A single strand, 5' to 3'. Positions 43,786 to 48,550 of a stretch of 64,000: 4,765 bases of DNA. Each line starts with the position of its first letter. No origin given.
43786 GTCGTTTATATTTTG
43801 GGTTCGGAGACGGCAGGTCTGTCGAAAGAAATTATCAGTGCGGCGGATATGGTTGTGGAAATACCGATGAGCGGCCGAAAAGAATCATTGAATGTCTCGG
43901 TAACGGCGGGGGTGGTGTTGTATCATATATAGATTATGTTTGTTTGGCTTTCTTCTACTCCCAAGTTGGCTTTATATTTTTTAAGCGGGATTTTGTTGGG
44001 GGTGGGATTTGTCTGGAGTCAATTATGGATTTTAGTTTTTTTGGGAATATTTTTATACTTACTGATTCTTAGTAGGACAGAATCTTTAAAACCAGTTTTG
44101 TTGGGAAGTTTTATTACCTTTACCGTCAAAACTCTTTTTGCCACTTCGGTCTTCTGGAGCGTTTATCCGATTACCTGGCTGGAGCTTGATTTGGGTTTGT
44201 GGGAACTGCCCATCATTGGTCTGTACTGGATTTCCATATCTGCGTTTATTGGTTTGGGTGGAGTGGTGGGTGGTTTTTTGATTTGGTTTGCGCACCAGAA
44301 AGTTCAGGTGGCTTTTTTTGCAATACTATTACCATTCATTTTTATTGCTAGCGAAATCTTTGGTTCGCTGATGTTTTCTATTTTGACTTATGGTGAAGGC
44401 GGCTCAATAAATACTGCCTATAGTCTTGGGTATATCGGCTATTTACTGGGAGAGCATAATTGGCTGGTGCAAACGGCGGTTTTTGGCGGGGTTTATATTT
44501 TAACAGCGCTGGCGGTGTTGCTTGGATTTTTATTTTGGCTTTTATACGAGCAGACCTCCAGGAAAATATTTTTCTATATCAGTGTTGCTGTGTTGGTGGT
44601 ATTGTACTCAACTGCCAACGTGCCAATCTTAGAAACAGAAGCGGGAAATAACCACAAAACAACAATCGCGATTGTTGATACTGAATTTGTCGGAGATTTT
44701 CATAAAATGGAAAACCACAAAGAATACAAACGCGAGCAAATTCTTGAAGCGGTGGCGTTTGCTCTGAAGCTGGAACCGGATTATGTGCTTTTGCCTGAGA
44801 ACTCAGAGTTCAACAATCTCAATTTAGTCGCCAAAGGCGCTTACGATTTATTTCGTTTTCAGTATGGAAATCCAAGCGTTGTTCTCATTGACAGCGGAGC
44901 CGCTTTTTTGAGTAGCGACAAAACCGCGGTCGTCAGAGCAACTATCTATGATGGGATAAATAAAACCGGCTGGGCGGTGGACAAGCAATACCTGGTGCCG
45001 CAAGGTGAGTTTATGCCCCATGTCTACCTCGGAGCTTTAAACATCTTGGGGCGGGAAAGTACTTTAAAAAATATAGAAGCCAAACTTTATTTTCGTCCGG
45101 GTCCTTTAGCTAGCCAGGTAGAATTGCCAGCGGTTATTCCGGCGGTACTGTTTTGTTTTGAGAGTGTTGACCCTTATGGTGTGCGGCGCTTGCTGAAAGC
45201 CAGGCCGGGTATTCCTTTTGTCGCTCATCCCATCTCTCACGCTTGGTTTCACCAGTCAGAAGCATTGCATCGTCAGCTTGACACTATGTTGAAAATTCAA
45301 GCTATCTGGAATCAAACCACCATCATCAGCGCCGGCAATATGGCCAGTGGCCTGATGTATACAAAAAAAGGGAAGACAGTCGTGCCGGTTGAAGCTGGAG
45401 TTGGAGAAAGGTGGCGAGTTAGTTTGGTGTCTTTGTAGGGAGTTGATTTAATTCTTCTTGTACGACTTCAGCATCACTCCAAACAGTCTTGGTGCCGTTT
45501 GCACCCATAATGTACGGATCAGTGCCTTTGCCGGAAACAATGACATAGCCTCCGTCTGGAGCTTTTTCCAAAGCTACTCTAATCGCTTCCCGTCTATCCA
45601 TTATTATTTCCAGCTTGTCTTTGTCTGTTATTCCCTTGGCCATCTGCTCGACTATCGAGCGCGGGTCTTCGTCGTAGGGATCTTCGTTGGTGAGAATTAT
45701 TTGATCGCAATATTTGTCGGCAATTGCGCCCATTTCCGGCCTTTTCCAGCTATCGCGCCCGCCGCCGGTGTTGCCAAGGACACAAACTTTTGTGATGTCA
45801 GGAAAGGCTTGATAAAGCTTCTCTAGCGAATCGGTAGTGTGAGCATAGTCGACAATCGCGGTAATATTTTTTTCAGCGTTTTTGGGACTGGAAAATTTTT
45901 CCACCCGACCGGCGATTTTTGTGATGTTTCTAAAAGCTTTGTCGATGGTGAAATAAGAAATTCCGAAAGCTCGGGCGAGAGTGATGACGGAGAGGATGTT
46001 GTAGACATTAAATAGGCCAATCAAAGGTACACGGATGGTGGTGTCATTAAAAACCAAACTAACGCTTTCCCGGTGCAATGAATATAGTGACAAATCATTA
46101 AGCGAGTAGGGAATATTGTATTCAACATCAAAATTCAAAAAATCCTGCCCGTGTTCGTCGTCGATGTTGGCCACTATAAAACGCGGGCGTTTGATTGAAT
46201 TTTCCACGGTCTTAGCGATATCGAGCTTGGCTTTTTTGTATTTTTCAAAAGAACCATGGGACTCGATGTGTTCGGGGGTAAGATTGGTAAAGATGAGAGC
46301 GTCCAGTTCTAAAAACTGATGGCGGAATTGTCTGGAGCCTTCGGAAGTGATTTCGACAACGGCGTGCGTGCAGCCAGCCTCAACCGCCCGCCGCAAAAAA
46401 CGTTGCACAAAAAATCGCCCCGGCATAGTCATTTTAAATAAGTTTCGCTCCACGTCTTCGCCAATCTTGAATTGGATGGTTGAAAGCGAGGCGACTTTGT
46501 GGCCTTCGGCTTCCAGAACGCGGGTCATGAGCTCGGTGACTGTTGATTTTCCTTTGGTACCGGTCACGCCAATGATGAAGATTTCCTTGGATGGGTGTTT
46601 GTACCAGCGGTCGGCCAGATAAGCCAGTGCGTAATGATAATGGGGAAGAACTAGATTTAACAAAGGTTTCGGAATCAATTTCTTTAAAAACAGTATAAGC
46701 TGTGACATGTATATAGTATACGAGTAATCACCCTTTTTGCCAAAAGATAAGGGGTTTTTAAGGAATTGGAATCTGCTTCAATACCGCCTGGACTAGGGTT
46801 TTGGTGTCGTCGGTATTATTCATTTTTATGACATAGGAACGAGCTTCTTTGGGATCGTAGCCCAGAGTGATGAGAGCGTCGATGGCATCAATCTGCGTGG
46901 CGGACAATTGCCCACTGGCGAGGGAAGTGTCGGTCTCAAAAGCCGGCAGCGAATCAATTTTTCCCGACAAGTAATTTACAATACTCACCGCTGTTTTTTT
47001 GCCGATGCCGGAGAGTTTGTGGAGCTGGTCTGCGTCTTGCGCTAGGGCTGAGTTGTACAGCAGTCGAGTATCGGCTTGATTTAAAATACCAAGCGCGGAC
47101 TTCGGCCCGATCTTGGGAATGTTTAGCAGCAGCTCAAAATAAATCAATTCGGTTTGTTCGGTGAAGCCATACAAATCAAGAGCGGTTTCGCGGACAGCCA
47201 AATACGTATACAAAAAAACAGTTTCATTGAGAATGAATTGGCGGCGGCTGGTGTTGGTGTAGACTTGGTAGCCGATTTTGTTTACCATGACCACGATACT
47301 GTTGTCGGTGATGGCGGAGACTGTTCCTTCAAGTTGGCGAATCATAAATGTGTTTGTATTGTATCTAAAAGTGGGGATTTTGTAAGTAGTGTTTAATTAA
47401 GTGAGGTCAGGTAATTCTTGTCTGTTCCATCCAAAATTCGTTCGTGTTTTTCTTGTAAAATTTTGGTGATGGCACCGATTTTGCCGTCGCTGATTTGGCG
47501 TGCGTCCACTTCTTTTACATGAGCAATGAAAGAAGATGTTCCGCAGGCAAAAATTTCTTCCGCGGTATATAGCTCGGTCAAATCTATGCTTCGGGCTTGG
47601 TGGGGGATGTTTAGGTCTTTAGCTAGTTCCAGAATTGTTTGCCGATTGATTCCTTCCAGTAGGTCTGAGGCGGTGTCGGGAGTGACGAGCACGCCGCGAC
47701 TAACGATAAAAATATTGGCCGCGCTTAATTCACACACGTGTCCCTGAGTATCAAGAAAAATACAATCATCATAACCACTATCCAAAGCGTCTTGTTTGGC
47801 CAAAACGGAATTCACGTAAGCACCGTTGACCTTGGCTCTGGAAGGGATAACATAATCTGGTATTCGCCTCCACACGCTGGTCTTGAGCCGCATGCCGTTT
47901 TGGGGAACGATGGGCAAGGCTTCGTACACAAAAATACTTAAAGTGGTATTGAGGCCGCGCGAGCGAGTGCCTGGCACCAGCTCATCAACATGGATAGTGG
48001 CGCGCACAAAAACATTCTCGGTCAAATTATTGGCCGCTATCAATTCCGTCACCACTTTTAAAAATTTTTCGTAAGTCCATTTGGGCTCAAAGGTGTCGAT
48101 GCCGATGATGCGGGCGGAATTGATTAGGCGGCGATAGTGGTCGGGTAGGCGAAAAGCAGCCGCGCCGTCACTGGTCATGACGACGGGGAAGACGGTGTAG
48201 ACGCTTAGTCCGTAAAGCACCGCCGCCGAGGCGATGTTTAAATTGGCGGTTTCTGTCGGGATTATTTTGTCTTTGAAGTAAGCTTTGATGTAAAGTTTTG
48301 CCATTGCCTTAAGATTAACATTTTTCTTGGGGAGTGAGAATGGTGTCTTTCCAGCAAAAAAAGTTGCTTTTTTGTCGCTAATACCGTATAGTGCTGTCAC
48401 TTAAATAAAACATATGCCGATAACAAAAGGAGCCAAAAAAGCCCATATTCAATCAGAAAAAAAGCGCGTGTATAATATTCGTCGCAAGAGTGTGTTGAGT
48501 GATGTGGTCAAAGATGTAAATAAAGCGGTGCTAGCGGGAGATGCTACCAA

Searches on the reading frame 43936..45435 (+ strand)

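Call 56: search_protein_families(library=pfam, proteins=[window:43936-45435:+], max_evalue=0.001)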
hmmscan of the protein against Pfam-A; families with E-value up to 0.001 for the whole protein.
window:43936-45435:+ (500 aa): 1 family
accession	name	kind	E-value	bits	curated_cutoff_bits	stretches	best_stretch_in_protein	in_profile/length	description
PF20154.4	LNT_N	-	0.00046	20.8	27.1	1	17-198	1-158/159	Apolipoprotein N-acyltransferase N-terminal domain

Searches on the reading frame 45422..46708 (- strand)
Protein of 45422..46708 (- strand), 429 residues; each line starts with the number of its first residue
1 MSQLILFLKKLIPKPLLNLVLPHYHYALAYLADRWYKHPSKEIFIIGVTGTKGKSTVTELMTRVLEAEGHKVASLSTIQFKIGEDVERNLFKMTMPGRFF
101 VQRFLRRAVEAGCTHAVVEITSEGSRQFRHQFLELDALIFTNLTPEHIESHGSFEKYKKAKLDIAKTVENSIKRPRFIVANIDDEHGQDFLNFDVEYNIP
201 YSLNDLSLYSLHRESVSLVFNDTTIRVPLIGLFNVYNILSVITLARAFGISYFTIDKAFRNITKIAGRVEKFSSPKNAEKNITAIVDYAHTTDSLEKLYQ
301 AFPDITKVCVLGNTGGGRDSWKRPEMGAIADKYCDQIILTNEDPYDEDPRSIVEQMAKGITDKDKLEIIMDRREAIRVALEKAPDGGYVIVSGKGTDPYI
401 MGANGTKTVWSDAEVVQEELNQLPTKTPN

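Call 56: search_protein_families(library=pfam, proteins=[window:45422-46708:-], max_evalue=0.001)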
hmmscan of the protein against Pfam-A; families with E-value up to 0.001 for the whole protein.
window:45422-46708:- (429 aa): 2 families
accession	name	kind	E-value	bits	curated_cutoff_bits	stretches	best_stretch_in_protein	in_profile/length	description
PF08245.18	Mur_ligase_M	-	6.1e-32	111.6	24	1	48-244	1-199/200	Mur ligase middle domain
PF02875.26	Mur_ligase_C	-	7.8e-22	78.9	28.4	1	279-395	9-127/127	Mur ligase, glutamate ligase domain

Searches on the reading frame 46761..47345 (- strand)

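Call 56: search_protein_families(library=pfam, proteins=[window:46761-47345:-], max_evalue=0.001)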
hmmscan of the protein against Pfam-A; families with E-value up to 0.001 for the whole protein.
window:46761-47345:- (195 aa): 4 families
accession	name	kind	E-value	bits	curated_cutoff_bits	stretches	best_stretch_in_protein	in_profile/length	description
PF01330.27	RuvA_N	-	3e-16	59.7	23.6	1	1-60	1-61/61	RuvA N terminal domain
PF14520.12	HHH_5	-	4.6e-11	43.5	27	1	70-124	1-53/57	Helix-hairpin-helix domain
PF07499.19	RuvA_C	-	0.00032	21.6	24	1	153-191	5-45/47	RuvA, C-terminal domain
PF00633.29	HHH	-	0.00053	20.1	24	0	99-125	4-30/30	Helix-hairpin-helix motif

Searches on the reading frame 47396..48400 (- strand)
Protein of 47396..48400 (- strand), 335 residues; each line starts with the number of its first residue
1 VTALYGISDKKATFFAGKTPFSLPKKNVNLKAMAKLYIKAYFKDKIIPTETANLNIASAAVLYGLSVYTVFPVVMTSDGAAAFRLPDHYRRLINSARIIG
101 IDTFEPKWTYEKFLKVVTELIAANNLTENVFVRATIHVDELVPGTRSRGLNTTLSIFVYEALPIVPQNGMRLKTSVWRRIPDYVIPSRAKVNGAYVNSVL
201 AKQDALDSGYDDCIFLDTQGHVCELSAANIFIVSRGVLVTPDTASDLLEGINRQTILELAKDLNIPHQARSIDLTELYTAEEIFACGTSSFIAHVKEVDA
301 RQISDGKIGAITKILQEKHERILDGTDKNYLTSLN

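Call 56: search_protein_families(library=pfam, proteins=[window:47396-48400:-], max_evalue=0.001)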
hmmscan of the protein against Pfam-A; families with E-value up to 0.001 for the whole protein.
window:47396-48400:- (335 aa): 1 family
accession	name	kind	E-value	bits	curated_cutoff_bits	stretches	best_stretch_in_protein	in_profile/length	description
PF01063.24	Aminotran_4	-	1.6e-42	146.3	28.5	1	73-298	5-223/223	Amino-transferase class IV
